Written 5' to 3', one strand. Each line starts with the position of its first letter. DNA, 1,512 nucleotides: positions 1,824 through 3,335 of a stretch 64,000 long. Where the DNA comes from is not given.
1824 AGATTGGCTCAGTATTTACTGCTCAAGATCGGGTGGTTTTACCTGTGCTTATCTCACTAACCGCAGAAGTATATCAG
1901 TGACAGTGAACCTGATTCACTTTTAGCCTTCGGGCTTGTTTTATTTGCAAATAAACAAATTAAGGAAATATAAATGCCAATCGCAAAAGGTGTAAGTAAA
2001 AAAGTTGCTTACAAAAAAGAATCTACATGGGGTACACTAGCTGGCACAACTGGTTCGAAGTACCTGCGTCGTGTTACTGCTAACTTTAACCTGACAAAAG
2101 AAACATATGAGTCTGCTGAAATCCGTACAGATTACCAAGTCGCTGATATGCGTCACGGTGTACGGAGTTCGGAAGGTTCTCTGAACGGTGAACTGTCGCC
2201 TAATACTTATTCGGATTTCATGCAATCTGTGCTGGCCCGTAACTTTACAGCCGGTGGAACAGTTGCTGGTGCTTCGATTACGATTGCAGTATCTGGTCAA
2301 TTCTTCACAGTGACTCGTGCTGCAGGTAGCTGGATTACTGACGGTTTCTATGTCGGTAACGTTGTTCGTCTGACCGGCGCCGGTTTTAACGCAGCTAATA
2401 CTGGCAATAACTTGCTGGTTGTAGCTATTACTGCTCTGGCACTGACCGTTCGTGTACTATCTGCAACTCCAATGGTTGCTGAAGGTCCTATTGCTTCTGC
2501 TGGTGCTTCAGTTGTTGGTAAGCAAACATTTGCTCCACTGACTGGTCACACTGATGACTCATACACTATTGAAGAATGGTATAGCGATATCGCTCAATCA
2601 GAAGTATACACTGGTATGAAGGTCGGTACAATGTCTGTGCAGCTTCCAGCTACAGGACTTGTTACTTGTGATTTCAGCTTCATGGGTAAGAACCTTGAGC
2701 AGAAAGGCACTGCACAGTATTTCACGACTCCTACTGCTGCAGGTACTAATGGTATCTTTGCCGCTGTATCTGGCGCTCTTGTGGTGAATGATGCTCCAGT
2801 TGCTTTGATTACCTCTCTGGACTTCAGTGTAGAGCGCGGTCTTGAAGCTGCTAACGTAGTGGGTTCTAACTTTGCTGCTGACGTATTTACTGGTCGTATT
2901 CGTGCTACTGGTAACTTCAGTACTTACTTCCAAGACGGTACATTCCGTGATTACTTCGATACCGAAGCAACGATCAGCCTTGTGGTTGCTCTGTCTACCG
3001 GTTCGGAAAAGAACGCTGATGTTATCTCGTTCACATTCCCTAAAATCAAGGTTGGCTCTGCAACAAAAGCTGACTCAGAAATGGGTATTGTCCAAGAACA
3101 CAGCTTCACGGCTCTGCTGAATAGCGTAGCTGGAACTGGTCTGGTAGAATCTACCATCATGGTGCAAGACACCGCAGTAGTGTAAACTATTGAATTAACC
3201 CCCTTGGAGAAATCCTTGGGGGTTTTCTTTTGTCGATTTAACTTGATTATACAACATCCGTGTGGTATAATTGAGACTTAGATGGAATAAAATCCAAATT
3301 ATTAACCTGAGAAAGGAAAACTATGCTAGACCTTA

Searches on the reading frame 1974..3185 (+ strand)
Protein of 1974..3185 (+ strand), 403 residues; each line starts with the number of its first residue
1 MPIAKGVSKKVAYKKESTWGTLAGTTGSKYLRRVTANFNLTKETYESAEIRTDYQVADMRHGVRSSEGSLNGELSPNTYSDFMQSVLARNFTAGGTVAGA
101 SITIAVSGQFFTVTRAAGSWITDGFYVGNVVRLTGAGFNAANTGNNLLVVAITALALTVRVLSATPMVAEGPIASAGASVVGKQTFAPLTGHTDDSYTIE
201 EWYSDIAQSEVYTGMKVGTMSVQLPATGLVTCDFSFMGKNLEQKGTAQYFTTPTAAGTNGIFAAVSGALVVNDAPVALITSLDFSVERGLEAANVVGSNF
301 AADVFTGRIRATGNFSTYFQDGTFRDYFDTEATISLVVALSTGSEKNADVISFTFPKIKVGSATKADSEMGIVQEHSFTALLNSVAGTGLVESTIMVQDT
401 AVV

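Call 10: search_protein_families(library=pfam, proteins=[window:1974-3185:+])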
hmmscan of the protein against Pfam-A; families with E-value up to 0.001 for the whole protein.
window:1974-3185:+ (403 aa): 1 family
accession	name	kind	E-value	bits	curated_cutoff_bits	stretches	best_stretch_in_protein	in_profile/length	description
PF18906.5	Phage_tube_2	-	1.4e-40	140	27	1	9-346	4-241/266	Phage tail tube protein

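Call 32: find_encoding_contigs(protein=window:1974-3185:+, flank=10000, max_places=10)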
Protein window:1974-3185:+ (403 aa): 10 contigs read that carry it; 1 place shown.
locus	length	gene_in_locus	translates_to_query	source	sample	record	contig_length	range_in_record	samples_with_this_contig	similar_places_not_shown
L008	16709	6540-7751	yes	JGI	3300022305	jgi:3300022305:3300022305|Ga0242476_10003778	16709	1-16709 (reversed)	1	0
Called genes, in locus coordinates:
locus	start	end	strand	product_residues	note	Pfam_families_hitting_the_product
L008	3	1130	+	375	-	?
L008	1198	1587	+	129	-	PF14550:Peptidase_S78_2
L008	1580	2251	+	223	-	-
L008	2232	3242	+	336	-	PF26210:Phage_phiTE_211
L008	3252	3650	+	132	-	PF02924:HDPD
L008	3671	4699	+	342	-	PF03864:Phage_cap_E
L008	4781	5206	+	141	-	-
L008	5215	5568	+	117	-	-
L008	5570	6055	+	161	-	-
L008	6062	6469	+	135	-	PF13554:Phage_tail_terminator_5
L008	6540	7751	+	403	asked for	PF18906:Phage_tube_2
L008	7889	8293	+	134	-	PF27119:Phage_YdaY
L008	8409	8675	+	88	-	PF23812:Phage_TAC_18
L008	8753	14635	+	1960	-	PF06791:TMP_2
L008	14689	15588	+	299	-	-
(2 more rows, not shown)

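Call 68: search_dna_similar(query=window:1974-3185:+, collection=phages, mode=protein, max_rows=15)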
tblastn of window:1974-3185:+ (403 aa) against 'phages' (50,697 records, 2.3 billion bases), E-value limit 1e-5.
Records with a match: 285; places in all: 285; records where one place covers at least 80% of the query: 29.
Best place of each record, by identity: <60% 285.
By first word of the organism name: Escherichia 76; Pseudomonas 37; Vibrio 33; Xanthomonas 21; Caulobacter 14; Salmonella 14; Stenotrophomonas 10; Acinetobacter 10; Enterobacteria 8; Brevundimonas 8; and 30 more.
By host as written in the record: Escherichia coli 40; - 21; Pseudomonas aeruginosa 17; Vibrio breoganii 16; Escherichia coli K-12 7; Escherichia coli K-12 MG1655 7; Xanthomonas arboricola pv. juglandis IVIA 1317-1a 6; Brevundimonas pondensis LVF1 6; and 101 more.
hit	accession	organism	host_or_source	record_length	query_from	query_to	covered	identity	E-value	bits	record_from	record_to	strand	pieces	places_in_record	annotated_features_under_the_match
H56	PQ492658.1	Limnohabitans phage DC31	Limnohabitans sp. DCL3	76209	1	401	100%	57.1%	5e-140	446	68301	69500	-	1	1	hypothetical protein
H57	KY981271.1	Curvibacter phage P26059A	Curvibacter sp. IMCC26059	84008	1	400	99%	48.8%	1e-107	353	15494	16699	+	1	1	putative major tail structural protein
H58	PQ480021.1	Caulobacter phage DMCA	Caulobacter vibrioides CB15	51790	1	389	97%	39.7%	5e-72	250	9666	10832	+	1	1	tail tube protein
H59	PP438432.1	Synechococcus phage Ssp-JY42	Synechococcus sp.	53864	1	389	97%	36.4%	8e-48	180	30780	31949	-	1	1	hypothetical protein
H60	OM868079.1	Synechococcus phage Yong-M4-211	Synechococcus sp. PCC 7002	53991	1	389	97%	36.4%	8e-48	180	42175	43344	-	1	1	tail tube protein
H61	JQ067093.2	Pseudomonas phage PaMx74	Pseudomonas aeruginosa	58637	3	390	96%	32.0%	1e-32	136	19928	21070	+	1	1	putative major tail structural protein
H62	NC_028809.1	Pseudomonas phage PaMx74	Pseudomonas aeruginosa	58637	3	390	96%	32.0%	1e-32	136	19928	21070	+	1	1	minor tail protein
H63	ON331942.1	Stenotrophomonas phage vB_Sm_QDWS359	Stenotrophomonas maltophilia SM102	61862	3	390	96%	29.9%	1e-34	142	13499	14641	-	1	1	major tail structural protein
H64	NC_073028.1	Stenotrophomonas phage vB_Sm_QDWS359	Stenotrophomonas maltophilia SM102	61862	3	390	96%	29.9%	1e-34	142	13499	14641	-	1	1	major tail structural protein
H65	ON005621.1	Stenotrophomonas phage A1432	Stenotrophomonas maltophilia YCR3A-1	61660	3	390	96%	28.0%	3e-29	125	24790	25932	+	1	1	putative major tail structural protein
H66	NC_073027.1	Stenotrophomonas phage A1432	Stenotrophomonas maltophilia YCR3A-1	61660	3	390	96%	28.0%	3e-29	125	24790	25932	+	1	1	putative major tail structural protein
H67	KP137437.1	Mannheimia phage vB_MhS_1152AP2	Mannheimia haemolytica 1152A serotype A6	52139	4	400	77%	34.0%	6e-30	189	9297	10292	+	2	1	hypothetical protein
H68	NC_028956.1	Mannheimia phage vB_MhS_1152AP2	Mannheimia haemolytica 1152A serotype A6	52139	4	400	77%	34.0%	6e-30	189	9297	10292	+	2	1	minor tail protein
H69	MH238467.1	Pasteurella phage Pm86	Pasteurella multocida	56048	4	400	75%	33.7%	6e-29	186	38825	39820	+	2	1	hypothetical protein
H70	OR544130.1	Pasteurella phage Pmp13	Pasteurella multocida Past3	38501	4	400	75%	33.3%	6e-29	185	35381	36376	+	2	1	minor tail protein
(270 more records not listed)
